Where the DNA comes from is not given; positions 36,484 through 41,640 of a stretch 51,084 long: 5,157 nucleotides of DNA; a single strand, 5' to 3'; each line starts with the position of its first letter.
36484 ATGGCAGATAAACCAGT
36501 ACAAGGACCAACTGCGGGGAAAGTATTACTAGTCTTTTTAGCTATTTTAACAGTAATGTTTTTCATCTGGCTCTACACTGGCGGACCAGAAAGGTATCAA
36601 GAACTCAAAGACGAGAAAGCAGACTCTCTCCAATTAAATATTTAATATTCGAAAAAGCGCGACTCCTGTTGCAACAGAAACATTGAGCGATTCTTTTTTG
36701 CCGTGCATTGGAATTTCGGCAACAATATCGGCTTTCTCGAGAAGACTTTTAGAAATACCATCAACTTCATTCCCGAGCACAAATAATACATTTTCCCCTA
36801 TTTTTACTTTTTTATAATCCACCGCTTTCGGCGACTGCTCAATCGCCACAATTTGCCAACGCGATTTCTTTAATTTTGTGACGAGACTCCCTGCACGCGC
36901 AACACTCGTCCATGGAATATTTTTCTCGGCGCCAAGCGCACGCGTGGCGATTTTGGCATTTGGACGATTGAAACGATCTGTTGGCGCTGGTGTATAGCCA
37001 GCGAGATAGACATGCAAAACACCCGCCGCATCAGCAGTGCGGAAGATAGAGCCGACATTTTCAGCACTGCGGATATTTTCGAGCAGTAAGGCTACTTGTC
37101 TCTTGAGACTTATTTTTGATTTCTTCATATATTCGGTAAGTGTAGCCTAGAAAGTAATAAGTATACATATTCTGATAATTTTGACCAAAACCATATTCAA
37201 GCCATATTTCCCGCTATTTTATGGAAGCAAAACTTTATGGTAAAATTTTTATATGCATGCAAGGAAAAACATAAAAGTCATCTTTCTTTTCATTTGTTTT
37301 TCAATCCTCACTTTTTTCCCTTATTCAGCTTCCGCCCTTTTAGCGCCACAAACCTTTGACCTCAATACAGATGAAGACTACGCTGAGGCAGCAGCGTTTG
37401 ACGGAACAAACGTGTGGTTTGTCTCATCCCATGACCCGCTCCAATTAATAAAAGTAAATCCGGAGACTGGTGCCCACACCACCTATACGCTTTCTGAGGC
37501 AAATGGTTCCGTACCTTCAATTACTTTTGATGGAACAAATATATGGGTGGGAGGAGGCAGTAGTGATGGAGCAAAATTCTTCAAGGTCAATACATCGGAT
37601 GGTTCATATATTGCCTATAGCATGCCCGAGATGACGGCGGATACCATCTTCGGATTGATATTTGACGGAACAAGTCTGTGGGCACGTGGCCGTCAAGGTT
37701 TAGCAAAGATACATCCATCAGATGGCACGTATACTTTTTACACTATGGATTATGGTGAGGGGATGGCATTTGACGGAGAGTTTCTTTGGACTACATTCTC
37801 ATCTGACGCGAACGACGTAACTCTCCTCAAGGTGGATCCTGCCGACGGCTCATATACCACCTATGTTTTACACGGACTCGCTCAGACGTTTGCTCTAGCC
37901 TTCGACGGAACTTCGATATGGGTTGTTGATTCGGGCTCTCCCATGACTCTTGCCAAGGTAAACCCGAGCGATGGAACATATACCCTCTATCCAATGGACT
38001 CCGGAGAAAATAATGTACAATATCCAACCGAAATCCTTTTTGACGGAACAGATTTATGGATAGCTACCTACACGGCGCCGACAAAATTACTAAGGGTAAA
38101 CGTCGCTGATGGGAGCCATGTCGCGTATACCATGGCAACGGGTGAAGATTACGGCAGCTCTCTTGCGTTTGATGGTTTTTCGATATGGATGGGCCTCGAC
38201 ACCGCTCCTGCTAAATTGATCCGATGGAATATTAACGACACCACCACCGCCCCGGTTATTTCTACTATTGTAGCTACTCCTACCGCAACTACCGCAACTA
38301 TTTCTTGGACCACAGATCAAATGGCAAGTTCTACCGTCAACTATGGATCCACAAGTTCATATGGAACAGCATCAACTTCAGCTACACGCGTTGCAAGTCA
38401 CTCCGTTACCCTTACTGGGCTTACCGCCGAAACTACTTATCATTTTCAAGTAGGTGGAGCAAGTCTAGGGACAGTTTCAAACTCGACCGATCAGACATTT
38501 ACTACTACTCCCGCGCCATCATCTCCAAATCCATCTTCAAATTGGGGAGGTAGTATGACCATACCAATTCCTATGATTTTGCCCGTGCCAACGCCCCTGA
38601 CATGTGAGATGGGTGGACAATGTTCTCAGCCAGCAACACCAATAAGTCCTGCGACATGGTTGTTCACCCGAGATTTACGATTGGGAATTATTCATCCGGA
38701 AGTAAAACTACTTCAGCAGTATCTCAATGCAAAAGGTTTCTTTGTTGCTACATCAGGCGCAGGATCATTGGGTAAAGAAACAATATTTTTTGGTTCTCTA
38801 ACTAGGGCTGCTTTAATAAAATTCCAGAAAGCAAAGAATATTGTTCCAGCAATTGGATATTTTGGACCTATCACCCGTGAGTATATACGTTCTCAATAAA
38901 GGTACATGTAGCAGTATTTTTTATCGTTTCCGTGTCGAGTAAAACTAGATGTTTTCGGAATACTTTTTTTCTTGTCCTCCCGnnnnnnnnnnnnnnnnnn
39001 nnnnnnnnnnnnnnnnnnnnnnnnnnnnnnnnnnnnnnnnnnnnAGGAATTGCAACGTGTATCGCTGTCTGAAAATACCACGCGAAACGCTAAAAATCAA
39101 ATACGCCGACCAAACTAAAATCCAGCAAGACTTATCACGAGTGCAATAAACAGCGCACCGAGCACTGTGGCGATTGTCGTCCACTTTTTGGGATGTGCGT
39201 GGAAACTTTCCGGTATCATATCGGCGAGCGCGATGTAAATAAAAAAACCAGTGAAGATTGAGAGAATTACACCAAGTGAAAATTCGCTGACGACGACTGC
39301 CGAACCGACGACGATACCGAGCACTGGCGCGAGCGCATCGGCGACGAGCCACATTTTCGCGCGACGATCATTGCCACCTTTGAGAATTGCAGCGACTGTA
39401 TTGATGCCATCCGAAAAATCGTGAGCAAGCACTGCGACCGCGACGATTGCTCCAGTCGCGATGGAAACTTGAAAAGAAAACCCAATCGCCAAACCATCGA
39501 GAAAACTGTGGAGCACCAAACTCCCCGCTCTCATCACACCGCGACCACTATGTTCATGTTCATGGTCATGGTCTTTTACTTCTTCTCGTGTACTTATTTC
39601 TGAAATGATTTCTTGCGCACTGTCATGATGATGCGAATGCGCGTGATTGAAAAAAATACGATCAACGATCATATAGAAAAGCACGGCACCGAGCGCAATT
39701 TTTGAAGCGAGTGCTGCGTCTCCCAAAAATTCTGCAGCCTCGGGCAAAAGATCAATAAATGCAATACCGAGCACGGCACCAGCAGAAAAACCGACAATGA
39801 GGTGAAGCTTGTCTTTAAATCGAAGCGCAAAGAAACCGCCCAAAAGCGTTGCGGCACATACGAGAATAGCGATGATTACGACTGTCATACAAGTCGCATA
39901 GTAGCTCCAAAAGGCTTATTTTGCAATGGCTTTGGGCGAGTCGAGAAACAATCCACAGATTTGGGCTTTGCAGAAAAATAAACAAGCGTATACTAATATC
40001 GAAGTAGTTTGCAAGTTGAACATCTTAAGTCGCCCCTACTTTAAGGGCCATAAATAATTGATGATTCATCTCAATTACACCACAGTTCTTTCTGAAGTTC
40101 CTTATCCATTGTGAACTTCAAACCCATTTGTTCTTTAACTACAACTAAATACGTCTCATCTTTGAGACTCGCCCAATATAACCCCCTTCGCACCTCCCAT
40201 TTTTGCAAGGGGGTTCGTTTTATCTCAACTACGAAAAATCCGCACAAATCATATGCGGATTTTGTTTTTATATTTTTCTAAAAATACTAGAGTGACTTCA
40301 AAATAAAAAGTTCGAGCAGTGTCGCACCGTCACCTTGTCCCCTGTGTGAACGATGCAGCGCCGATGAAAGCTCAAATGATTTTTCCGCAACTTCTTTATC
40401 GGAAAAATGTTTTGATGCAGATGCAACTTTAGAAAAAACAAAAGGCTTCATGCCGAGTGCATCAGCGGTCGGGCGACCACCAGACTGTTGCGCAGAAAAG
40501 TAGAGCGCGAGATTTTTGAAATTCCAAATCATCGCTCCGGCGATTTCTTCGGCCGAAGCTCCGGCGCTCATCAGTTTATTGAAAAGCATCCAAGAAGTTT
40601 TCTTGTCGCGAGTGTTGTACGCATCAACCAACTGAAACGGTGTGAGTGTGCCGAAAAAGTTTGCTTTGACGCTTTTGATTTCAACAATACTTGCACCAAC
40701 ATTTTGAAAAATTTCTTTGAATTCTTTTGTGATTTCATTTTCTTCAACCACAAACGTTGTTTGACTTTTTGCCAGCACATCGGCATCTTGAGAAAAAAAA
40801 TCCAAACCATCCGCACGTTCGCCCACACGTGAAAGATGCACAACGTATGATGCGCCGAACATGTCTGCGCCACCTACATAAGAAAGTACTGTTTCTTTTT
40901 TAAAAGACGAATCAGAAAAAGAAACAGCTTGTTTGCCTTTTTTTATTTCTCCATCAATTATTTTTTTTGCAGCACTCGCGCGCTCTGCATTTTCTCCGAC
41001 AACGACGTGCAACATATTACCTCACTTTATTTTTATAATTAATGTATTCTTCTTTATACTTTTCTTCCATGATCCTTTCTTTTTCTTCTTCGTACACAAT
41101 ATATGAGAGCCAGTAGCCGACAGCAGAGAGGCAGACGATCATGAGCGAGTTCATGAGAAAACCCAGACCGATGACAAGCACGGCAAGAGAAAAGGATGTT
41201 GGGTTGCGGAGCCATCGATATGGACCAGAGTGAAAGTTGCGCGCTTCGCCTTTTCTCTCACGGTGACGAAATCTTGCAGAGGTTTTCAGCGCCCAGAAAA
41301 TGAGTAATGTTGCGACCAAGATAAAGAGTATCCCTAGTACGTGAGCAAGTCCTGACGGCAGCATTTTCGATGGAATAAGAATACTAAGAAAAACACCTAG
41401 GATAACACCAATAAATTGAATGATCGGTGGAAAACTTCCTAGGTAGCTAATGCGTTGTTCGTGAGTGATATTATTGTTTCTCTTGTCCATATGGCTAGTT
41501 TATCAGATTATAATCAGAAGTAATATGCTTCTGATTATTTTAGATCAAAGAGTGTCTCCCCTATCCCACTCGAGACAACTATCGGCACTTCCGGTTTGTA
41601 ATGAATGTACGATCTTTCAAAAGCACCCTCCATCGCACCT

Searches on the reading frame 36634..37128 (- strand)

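Call 73: search_protein_families(library=pfam, proteins=[window:36634-37128:-], max_evalue=0.01)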
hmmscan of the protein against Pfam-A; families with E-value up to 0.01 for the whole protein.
window:36634-37128:- (164 aa): 1 family
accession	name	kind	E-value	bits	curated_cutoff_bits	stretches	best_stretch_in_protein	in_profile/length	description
PF00588.24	SpoU_methylase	-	4.8e-32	111.4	29.7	1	12-159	2-142/142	SpoU rRNA Methylase family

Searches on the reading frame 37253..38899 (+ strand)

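Call 72: search_protein_families(library=pfam, proteins=[window:37253-38899:+], max_evalue=0.0001)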
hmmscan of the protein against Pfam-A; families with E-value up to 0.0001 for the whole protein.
window:37253-38899:+ (548 aa): 2 families
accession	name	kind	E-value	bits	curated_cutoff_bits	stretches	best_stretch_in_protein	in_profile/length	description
PF16656.11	Pur_ac_phosph_N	-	2.2e-08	35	30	1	341-418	9-93/93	Purple acid Phosphatase, N-terminal domain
PF01471.23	PG_binding_1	-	4e-07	30.5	23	1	481-531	2-44/57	Putative peptidoglycan binding domain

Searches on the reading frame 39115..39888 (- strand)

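Call 72: search_protein_families(library=pfam, proteins=[window:39115-39888:-], max_evalue=0.0001)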
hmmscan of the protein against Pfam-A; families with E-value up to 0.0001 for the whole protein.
window:39115-39888:- (257 aa): 1 family
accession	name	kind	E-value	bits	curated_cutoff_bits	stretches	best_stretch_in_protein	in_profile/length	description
PF02535.28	Zip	-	6.5e-28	98.3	35.1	1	6-250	7-321/323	ZIP Zinc transporter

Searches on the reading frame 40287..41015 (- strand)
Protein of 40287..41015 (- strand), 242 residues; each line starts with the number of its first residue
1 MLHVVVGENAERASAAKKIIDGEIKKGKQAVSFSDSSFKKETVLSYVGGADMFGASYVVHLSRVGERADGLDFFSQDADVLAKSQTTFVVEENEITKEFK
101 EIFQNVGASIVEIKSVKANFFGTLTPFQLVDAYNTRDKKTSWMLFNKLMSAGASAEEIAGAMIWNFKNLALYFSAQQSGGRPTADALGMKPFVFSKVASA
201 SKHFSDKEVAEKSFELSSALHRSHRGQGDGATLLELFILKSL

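Call 72: search_protein_families(library=pfam, proteins=[window:40287-41015:-], max_evalue=0.0001)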
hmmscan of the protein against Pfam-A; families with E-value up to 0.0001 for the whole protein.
window:40287-41015:- (242 aa): 1 family
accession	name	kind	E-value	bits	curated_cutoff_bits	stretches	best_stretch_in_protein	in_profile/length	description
PF21694.2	DNA_pol3_delta_C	-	6.9e-10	39.4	27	1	127-240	5-120/121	DNA polymerase III delta subunit, C-terminal domain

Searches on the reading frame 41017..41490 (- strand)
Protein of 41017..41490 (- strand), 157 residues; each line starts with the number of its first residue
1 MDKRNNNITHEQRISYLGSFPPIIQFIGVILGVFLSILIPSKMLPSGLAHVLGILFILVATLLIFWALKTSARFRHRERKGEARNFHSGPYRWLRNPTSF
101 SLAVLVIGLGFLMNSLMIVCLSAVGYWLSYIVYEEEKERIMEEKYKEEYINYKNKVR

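Call 73: search_protein_families(library=pfam, proteins=[window:41017-41490:-], max_evalue=0.01)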
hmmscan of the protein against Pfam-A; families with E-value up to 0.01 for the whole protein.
window:41017-41490:- (157 aa): 6 families
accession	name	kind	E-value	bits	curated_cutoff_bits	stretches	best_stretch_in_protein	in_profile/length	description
PF04191.18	PEMT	-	4.4e-10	40.4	25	1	49-147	2-104/105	Phospholipid methyltransferase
PF04140.19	ICMT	-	0.00037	21.3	24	1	55-137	3-91/95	Isoprenylcysteine carboxyl methyltransferase (ICMT) family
PF01925.25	TauE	-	0.0019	18.3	32.6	1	26-121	74-159/237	Sulfite exporter TauE/SafE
PF13903.11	Claudin_2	-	0.0026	18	29.1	1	23-113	96-184/192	PMP-22/EMP/MP20/Claudin tight junction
PF02714.20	RSN1_7TM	-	0.0029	17.5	28.7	1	57-146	160-246/274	Calcium-dependent channel, 7TM region, putative phosphate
PF02656.20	DUF202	-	0.0054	17.6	23.4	0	35-73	23-64/68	Domain of unknown function (DUF202)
